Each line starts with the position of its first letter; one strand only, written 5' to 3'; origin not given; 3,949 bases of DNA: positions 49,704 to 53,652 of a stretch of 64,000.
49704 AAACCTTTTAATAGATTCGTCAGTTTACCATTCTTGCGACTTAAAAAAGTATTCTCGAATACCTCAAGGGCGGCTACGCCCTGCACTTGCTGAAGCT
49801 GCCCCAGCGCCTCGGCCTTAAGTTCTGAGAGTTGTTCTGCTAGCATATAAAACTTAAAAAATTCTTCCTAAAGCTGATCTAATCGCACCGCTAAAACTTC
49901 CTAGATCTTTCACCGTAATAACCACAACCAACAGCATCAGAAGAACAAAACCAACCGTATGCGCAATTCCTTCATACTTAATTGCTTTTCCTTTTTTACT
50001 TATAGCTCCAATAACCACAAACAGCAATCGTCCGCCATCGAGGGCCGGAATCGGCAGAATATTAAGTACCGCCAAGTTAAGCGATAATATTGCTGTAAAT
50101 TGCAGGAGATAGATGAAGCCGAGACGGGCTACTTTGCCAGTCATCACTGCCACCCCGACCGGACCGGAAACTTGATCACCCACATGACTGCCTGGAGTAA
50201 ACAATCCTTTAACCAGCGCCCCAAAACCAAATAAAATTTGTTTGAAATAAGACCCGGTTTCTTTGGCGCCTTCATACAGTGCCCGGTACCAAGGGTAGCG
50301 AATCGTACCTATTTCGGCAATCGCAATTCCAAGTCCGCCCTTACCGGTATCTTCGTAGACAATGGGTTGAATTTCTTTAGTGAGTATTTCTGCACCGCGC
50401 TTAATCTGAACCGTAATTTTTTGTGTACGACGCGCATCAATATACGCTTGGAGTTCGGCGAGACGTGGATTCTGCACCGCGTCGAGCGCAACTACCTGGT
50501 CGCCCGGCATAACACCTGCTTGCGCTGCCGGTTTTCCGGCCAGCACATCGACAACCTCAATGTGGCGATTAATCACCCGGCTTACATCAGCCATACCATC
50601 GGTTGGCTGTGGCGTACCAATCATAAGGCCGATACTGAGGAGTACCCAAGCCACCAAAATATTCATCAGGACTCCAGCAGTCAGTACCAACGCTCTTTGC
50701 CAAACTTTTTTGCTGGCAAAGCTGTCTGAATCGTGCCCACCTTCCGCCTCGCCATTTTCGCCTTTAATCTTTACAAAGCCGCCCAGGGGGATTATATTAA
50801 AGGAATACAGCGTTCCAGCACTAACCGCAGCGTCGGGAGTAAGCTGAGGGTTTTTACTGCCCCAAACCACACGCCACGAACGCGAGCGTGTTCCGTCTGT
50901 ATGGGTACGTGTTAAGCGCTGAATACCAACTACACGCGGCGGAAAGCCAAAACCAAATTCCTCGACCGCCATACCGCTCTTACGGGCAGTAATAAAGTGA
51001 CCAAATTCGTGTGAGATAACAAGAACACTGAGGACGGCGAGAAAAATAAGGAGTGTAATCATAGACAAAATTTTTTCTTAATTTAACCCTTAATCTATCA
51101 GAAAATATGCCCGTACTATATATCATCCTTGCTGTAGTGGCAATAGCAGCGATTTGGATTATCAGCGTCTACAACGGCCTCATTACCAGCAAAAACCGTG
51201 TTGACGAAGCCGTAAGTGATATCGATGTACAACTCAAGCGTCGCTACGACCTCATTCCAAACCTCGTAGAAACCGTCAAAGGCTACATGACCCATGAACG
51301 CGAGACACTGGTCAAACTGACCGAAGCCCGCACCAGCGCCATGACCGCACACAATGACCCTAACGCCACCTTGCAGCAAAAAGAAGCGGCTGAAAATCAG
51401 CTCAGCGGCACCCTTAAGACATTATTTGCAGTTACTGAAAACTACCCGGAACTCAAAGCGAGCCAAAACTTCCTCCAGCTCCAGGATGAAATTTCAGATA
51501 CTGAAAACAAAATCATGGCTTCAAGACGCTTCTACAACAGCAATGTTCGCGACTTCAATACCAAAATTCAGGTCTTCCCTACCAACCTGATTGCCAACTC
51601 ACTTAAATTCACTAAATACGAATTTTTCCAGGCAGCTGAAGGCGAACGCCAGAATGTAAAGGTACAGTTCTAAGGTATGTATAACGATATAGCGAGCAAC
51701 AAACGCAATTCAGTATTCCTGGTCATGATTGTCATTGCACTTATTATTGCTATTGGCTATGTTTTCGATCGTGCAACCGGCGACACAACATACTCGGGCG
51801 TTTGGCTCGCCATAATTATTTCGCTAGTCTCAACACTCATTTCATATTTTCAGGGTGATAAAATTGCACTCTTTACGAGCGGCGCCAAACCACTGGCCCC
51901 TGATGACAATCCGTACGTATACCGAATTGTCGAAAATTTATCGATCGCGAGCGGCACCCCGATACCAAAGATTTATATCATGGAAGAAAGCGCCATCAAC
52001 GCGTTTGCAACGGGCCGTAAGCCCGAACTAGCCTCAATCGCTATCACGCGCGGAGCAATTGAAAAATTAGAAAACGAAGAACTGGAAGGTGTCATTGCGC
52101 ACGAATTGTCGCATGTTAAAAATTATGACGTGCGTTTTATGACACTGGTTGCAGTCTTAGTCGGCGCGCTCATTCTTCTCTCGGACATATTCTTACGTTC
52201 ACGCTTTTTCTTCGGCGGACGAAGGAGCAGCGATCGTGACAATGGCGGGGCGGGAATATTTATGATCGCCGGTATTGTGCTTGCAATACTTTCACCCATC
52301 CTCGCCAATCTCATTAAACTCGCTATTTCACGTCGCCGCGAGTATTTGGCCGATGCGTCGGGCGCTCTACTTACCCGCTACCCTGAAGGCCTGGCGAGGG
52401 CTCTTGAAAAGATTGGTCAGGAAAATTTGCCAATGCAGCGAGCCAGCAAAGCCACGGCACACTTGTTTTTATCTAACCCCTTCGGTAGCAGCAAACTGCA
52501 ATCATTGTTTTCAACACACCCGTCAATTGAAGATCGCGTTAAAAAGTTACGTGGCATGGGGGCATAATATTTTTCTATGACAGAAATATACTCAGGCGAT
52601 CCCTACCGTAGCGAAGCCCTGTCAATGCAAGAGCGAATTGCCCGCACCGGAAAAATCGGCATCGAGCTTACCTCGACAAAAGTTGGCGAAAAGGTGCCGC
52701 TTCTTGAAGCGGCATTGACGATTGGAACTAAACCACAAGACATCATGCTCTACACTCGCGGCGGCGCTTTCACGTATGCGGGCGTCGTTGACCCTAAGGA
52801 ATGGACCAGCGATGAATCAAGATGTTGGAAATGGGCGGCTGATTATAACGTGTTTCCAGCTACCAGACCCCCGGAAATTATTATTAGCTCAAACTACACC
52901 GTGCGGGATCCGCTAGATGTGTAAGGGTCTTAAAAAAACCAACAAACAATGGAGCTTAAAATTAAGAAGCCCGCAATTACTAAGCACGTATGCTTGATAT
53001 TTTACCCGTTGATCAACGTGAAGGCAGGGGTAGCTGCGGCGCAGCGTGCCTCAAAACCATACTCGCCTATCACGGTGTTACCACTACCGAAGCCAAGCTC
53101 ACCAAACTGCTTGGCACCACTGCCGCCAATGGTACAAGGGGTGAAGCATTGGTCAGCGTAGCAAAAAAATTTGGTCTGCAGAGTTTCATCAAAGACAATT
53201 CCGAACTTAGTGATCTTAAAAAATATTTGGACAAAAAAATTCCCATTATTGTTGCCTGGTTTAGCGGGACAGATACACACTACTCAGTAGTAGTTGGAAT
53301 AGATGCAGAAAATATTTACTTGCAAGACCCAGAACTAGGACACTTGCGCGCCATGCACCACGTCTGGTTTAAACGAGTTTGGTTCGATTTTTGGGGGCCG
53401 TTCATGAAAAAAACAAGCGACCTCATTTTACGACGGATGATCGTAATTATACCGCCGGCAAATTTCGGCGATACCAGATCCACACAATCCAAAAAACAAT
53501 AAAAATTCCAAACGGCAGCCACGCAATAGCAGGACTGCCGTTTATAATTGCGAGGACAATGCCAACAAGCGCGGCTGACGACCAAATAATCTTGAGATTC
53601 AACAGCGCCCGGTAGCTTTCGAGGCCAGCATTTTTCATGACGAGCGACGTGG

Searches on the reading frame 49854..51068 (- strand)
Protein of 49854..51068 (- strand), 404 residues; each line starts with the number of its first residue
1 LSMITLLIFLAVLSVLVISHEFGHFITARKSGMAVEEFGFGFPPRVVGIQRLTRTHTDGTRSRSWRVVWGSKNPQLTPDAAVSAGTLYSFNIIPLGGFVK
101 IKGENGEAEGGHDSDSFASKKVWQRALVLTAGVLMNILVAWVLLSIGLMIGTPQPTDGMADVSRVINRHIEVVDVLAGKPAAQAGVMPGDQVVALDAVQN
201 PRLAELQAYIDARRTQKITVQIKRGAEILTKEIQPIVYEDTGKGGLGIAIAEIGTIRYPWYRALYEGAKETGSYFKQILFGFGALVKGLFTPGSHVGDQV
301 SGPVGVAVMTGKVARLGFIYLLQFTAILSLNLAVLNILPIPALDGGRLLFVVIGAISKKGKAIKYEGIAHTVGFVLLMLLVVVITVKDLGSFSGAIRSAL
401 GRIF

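Call 103: search_protein_families(library=pfam, proteins=[window:49854-51068:-], max_evalue=0.0001)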
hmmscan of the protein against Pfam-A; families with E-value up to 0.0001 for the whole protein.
window:49854-51068:- (404 aa): 3 families
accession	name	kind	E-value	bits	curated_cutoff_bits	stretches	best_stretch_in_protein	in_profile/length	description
PF02163.28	Peptidase_M50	-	2.5e-49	168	27.2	2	83-380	44-221/221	Peptidase family M50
PF13180.12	PDZ_2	-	3.1e-07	31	27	1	168-233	12-78/80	PDZ domain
PF17820.7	PDZ_6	-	1.6e-05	25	27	1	172-224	2-54/54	PDZ domain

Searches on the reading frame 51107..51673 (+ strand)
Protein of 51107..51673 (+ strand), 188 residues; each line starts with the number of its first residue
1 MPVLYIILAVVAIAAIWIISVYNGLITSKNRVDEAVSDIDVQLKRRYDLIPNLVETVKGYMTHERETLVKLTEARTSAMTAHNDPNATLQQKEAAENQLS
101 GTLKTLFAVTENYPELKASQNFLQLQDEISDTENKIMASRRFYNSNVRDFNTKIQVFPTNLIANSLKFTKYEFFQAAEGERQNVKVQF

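Call 103: search_protein_families(library=pfam, proteins=[window:51107-51673:+], max_evalue=0.0001)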
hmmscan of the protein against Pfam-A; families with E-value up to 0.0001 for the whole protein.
window:51107-51673:+ (188 aa): 1 family
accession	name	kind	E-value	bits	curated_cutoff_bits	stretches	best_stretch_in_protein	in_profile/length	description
PF04011.17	LemA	-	6.4e-60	201.7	26.2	1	35-188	1-149/149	LemA family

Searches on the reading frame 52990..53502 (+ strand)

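Call 103: search_protein_families(library=pfam, proteins=[window:52990-53502:+], max_evalue=0.0001)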
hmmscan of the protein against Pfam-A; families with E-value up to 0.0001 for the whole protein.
window:52990-53502:+ (170 aa): 3 families
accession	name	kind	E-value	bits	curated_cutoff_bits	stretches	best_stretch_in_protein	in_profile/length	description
PF03412.21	Peptidase_C39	-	7e-18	65.2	22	1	13-120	10-111/133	Peptidase C39 family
PF13529.12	Peptidase_C39_2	-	7.1e-12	46.5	24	1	3-114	2-142/143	Peptidase_C39 like family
PF12385.14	Peptidase_C70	-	1.1e-11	45.2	19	1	13-127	17-136/141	Papain-like cysteine protease AvrRpt2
